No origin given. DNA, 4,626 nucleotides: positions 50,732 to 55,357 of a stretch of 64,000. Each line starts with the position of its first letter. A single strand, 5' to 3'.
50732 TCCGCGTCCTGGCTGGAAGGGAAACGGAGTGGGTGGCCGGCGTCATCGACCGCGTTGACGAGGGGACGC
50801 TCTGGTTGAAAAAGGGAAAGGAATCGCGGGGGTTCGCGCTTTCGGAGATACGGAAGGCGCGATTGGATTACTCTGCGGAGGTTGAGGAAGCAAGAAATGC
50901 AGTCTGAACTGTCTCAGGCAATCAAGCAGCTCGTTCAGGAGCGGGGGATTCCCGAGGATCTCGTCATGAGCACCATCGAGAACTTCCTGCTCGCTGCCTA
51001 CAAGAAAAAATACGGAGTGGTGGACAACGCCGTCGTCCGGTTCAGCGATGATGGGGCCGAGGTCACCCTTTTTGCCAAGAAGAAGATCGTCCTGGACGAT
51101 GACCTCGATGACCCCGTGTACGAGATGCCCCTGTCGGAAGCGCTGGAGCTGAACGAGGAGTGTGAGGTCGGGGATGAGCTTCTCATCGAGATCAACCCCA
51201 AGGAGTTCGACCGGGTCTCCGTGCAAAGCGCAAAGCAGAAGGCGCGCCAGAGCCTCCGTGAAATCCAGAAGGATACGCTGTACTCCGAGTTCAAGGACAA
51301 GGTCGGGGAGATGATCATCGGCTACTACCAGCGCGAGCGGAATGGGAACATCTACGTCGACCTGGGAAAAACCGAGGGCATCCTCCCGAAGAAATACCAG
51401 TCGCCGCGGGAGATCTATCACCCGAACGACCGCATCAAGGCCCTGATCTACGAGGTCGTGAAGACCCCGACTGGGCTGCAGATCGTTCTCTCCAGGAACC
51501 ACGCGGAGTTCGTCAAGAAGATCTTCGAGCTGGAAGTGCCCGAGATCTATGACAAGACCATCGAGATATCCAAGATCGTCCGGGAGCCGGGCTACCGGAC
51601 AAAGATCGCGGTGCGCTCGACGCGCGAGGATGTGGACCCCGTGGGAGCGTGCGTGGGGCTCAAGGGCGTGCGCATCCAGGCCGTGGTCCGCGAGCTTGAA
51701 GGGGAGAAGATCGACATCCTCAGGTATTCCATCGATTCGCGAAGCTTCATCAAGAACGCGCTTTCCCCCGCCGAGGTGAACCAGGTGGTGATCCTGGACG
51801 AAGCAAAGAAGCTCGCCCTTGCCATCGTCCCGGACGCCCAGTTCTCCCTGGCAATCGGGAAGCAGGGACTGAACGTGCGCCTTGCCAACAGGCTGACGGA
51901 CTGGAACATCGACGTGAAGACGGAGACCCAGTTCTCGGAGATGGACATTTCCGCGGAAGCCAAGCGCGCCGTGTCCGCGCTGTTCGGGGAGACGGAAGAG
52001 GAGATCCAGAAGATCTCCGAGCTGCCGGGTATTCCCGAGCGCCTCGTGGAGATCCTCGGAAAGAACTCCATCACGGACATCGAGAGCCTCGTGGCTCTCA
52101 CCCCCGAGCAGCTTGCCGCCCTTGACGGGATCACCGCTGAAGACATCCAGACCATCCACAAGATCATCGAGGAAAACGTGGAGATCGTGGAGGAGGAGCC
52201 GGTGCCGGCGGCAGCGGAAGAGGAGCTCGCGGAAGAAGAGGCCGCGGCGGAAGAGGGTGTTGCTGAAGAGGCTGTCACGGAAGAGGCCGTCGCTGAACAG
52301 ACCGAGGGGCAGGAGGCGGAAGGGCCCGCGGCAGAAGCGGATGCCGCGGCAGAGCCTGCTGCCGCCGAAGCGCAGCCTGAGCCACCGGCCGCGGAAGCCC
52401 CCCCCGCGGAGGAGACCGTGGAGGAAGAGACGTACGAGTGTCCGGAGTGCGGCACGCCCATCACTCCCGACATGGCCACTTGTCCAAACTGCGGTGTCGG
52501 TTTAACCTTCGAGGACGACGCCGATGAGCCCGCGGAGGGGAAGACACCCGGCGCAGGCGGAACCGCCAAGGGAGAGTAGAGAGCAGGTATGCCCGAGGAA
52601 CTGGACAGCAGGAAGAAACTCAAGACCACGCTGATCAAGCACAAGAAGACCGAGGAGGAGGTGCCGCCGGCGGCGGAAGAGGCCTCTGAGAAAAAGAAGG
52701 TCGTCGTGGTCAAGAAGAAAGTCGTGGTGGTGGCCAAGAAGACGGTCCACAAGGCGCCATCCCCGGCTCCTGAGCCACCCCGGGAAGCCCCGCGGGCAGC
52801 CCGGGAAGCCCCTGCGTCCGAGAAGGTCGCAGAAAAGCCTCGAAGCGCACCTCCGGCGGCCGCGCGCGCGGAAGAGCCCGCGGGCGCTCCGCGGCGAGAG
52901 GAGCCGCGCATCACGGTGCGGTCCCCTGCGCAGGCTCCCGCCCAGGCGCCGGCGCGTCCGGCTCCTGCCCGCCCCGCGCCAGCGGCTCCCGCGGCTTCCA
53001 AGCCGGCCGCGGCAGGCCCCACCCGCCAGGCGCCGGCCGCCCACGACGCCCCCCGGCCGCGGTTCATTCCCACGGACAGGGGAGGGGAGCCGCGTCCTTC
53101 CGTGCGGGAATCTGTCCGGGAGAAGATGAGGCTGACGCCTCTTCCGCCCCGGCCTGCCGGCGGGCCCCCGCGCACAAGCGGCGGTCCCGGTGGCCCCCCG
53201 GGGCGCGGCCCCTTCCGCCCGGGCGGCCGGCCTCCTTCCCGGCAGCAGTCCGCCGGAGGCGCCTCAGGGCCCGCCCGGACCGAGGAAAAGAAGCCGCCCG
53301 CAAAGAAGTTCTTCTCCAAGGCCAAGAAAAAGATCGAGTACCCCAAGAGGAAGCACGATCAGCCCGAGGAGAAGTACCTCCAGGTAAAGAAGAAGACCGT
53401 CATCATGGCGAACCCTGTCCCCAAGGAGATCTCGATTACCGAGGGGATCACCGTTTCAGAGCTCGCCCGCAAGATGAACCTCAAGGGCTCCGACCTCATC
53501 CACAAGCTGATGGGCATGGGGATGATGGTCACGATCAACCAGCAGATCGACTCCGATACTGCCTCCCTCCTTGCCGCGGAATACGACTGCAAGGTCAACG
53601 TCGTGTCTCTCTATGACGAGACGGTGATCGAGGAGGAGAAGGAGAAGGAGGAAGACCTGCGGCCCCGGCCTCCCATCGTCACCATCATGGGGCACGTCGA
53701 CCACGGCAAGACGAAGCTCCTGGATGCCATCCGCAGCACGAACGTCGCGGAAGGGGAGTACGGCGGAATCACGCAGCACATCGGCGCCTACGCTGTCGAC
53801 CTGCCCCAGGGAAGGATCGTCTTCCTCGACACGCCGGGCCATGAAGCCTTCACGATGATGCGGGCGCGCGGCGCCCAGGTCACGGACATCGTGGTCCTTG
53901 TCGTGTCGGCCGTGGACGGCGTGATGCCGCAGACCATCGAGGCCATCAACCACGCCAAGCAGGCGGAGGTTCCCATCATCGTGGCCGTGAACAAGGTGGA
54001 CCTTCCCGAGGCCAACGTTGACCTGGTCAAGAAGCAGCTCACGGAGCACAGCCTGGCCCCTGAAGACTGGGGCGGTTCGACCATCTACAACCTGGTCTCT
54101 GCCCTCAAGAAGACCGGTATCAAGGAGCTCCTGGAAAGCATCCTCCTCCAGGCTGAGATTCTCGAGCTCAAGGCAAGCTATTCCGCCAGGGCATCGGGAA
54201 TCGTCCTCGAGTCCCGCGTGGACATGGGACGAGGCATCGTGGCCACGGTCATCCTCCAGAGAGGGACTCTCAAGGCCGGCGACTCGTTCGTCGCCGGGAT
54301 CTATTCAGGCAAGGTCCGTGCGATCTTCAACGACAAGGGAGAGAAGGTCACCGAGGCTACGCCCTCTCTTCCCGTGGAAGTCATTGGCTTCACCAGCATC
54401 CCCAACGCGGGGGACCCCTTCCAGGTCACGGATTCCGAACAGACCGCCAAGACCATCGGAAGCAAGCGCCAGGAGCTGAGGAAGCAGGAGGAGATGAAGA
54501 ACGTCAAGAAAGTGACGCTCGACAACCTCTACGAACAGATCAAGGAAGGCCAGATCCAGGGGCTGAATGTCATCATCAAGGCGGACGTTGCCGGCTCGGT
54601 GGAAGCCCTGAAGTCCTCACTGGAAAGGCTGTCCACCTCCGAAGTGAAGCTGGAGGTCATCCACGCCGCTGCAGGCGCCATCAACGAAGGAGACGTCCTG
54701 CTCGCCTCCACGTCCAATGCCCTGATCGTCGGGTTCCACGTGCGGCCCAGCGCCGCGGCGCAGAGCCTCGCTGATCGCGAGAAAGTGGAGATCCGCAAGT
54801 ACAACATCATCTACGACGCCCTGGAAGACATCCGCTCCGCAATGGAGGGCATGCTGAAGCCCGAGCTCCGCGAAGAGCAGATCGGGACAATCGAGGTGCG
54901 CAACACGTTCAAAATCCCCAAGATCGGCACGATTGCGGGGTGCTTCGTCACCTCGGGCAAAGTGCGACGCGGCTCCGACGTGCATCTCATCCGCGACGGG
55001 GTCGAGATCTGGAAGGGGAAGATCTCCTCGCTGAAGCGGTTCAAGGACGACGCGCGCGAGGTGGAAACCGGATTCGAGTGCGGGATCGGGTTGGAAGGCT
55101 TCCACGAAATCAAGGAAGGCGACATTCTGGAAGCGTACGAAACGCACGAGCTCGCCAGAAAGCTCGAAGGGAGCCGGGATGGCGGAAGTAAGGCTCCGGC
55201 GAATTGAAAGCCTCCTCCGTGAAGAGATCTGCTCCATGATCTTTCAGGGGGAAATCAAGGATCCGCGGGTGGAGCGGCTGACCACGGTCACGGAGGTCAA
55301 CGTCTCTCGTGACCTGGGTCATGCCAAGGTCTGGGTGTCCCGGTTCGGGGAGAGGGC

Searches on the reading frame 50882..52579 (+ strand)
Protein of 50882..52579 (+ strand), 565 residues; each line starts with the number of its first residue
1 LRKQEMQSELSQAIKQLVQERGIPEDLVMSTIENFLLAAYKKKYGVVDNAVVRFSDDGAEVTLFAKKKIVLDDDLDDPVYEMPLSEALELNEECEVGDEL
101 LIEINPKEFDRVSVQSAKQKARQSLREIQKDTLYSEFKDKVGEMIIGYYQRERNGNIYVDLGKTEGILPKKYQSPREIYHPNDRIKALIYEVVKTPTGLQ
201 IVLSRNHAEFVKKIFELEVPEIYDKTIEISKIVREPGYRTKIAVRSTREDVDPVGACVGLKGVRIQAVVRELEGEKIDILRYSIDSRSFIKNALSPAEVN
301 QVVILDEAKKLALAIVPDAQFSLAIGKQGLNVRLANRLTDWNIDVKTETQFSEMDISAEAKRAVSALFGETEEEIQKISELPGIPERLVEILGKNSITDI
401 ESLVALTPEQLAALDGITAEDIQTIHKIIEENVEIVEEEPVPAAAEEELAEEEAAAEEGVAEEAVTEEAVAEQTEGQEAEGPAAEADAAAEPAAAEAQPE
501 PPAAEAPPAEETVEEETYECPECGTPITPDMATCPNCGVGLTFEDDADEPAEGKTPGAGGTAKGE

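Call 75: search_protein_families(library=pfam, proteins=[window:50882-52579:+], max_evalue=0.00001)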
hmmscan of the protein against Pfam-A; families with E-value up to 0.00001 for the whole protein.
window:50882-52579:+ (565 aa): 3 families
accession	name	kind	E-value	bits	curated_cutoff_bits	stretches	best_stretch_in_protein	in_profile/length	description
PF08529.16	NusA_N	-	2e-30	105.9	23.8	1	9-131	1-119/119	NusA N-terminal domain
PF13184.12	KH_5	-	4.3e-30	104.1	27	1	236-304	1-69/69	NusA-like KH domain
PF13248.11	Zn_ribbon_3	-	3.8e-08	33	27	1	516-540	1-25/26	zinc-ribbon domain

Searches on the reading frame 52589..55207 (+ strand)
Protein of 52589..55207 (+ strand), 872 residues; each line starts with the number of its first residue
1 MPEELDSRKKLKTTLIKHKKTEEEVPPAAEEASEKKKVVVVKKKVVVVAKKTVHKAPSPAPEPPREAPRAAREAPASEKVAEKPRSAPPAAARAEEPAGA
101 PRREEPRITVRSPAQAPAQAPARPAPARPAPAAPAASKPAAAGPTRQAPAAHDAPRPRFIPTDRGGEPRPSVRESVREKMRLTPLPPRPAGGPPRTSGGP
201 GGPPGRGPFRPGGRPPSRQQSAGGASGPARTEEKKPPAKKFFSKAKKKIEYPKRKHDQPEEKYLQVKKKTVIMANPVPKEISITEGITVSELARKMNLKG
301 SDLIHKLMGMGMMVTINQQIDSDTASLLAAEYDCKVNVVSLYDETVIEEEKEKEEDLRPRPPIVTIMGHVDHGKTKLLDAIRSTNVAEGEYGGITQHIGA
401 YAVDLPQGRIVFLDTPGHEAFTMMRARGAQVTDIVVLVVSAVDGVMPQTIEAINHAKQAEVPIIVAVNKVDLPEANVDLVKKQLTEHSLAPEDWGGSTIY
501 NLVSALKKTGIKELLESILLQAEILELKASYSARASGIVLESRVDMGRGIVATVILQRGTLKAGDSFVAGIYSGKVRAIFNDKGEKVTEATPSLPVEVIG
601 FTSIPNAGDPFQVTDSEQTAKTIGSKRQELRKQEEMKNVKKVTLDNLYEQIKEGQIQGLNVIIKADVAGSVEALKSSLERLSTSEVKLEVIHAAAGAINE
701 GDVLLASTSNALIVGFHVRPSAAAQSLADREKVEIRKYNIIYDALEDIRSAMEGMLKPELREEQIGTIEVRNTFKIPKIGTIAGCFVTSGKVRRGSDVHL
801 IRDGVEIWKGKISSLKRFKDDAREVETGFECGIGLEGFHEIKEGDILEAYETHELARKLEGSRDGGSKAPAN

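Call 75: search_protein_families(library=pfam, proteins=[window:52589-55207:+], max_evalue=0.00001)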
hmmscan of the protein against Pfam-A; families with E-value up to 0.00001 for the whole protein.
window:52589-55207:+ (872 aa): 6 families
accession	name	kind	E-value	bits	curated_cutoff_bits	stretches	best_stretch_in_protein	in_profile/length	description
PF11987.13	IF-2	-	2.1e-41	141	27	1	634-748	2-116/117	Translation-initiation factor 2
PF00009.33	GTP_EFTU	-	3.3e-35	121.8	26.5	1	363-519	5-183/188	Elongation factor Tu GTP binding domain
PF22042.2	EF-G_D2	-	8.6e-25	87.1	27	1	535-613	2-83/84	Elongation factor G domain 2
PF04760.21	IF2_N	-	8.1e-17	61.2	25.3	1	284-333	1-51/53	Translation initiation factor IF-2, N-terminal region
PF01926.29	MMR_HSR1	-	7.3e-13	49.1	21.9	1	364-469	2-113/113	50S ribosome-binding GTPase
PF03144.31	GTP_EFTU_D2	-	7e-12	46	30.3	1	780-847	1-72/73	Elongation factor Tu domain 2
